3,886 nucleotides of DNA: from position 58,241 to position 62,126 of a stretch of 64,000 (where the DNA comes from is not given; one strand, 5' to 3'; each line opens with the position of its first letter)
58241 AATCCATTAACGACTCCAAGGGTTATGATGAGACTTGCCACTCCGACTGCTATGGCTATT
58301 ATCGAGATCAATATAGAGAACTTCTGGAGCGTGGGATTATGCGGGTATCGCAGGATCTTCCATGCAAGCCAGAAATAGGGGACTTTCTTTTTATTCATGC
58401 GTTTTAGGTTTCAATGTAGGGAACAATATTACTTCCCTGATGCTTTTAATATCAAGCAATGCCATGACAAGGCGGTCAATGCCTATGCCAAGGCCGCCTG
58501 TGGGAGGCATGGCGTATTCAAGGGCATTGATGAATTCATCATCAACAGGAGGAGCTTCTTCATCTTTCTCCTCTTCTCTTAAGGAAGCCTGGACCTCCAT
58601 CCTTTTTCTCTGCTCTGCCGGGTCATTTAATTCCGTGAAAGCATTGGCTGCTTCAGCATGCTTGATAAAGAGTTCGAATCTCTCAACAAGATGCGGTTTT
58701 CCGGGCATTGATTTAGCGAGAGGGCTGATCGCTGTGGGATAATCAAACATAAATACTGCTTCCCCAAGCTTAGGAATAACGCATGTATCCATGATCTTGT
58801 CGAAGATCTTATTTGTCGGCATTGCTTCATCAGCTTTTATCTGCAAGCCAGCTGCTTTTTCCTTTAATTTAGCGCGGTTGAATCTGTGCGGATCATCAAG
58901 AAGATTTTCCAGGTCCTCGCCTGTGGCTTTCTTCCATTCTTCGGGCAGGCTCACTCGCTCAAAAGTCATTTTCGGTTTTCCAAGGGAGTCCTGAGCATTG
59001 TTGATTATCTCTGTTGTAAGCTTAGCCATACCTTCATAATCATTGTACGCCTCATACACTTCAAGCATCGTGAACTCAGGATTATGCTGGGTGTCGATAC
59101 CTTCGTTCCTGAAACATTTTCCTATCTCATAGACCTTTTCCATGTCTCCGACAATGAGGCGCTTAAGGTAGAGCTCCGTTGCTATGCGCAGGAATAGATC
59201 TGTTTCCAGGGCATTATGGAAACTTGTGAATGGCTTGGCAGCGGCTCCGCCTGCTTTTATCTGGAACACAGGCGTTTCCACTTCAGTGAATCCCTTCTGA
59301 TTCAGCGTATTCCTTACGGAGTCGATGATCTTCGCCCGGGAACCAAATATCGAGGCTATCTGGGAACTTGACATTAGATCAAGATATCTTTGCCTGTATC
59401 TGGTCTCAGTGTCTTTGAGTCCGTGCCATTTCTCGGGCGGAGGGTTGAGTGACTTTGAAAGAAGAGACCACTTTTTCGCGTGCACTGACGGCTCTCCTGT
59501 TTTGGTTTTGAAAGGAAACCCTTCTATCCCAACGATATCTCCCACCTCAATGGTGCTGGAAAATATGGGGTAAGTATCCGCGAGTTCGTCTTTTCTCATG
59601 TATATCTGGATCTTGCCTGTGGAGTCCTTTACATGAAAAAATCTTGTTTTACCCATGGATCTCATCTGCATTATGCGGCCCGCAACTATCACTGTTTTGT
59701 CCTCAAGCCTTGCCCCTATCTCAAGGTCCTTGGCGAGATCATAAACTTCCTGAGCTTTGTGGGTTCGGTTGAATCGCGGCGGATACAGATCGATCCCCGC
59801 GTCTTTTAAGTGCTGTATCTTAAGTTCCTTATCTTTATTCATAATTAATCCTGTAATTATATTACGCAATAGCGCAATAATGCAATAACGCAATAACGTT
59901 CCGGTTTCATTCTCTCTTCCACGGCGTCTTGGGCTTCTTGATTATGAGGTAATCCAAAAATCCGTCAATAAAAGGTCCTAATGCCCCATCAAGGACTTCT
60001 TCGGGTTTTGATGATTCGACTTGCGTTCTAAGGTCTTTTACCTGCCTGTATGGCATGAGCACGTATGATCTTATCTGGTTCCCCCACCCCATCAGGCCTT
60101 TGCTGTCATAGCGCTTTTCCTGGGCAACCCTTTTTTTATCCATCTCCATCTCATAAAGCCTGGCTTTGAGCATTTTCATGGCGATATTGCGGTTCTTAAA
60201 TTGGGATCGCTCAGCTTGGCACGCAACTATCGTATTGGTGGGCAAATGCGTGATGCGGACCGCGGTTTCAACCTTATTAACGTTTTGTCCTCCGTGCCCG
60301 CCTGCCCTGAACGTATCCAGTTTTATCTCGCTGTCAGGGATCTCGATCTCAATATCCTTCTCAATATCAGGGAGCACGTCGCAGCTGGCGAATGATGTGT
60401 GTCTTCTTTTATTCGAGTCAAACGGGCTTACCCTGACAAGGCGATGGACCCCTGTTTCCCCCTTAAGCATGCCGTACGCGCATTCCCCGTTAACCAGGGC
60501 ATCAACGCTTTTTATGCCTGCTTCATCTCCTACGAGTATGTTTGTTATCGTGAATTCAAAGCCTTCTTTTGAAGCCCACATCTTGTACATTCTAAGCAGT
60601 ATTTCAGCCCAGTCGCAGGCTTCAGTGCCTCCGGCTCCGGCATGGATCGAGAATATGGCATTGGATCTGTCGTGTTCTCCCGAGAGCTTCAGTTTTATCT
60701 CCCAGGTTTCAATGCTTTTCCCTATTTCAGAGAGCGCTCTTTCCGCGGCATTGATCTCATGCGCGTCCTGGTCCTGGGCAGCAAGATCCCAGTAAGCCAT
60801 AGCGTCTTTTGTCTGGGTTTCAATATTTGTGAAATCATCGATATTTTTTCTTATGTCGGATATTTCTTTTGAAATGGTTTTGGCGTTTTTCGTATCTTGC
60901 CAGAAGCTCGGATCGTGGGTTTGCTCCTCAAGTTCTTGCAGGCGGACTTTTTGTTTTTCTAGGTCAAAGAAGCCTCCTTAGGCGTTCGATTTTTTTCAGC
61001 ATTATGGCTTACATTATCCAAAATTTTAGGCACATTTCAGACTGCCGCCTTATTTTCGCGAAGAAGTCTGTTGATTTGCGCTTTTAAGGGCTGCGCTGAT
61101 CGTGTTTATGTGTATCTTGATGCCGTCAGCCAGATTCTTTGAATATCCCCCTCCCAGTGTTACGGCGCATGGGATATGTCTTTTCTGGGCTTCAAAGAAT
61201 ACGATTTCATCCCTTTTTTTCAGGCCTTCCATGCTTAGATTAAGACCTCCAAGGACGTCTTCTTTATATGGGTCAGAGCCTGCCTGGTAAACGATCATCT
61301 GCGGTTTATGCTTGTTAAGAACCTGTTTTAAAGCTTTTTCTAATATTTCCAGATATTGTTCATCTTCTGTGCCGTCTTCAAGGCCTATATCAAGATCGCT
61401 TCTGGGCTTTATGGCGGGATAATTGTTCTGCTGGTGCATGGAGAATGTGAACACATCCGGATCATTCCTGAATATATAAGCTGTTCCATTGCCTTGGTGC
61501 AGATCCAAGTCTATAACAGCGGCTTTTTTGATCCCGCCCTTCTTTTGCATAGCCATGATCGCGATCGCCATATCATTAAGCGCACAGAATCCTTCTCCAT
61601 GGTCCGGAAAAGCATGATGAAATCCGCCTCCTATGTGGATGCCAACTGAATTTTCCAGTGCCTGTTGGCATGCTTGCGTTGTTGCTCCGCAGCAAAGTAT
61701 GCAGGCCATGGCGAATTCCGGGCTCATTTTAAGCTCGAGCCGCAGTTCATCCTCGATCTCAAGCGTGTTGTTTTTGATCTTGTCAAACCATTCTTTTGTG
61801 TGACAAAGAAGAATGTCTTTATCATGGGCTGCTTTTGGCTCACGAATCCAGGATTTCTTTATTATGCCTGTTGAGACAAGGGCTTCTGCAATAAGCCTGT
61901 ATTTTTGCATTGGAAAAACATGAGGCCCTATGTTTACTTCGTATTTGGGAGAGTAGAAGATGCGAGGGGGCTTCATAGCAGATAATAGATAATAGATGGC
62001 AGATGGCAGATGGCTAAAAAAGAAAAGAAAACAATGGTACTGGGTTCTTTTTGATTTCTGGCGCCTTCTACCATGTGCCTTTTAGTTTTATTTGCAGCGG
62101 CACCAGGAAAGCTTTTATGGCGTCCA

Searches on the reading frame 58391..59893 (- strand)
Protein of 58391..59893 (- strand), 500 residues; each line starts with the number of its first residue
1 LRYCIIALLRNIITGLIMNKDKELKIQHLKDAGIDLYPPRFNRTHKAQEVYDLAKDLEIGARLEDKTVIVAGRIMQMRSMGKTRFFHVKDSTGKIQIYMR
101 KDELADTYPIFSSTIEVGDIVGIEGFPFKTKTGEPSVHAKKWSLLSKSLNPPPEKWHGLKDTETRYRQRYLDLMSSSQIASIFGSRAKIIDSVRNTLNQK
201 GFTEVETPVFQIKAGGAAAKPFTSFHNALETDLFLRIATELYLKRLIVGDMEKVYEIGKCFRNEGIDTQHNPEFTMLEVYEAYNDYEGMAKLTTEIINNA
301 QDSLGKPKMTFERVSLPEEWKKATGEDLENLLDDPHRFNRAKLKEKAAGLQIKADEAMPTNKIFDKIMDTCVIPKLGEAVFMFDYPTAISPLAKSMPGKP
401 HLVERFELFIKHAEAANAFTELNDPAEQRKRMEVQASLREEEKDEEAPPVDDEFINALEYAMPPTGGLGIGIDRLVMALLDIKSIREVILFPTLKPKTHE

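Call 80: search_protein_families(library=pfam, proteins=[window:58391-59893:-], max_evalue=0.00001)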
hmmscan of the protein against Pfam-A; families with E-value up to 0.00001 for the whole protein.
window:58391-59893:- (500 aa): 3 families
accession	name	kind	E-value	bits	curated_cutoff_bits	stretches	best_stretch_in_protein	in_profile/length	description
PF00152.25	tRNA-synt_2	-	9.3e-79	265.1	25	1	162-494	2-307/308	tRNA synthetases class II (D, K and N)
PF01336.31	tRNA_anti-codon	-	2.4e-17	63.1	27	1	68-145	1-75/75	OB-fold nucleic acid binding domain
PF01409.25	tRNA-synt_2d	-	3.1e-06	27.3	19.8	0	253-283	104-134/246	tRNA synthetases class II core domain (F)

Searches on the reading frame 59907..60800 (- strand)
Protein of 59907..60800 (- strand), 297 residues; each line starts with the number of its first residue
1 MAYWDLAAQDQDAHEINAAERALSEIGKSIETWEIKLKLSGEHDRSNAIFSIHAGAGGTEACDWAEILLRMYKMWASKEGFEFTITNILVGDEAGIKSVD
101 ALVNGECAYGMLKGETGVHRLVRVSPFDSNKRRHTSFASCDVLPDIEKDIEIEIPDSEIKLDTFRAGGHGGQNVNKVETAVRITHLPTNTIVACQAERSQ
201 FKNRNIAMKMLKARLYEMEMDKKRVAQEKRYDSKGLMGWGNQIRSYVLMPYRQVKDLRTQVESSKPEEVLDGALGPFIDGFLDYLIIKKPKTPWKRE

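Call 80: search_protein_families(library=pfam, proteins=[window:59907-60800:-], max_evalue=0.00001)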
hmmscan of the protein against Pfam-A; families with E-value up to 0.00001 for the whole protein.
window:59907-60800:- (297 aa): 2 families
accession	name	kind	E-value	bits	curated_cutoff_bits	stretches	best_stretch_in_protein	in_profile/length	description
PF03462.23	PCRF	-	5.4e-43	147.5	24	1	8-139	60-193/194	PCRF domain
PF00472.26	RF-1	-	1e-39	135.5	35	1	149-258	2-116/116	RF-1 domain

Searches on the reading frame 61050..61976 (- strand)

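Call 80: search_protein_families(library=pfam, proteins=[window:61050-61976:-], max_evalue=0.00001)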
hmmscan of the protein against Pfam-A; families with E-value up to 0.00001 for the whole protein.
window:61050-61976:- (308 aa): 1 family
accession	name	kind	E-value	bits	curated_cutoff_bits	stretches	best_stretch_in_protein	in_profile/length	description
PF00850.24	Hist_deacetyl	-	5.4e-64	216.8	27.9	1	19-290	1-295/298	Histone deacetylase domain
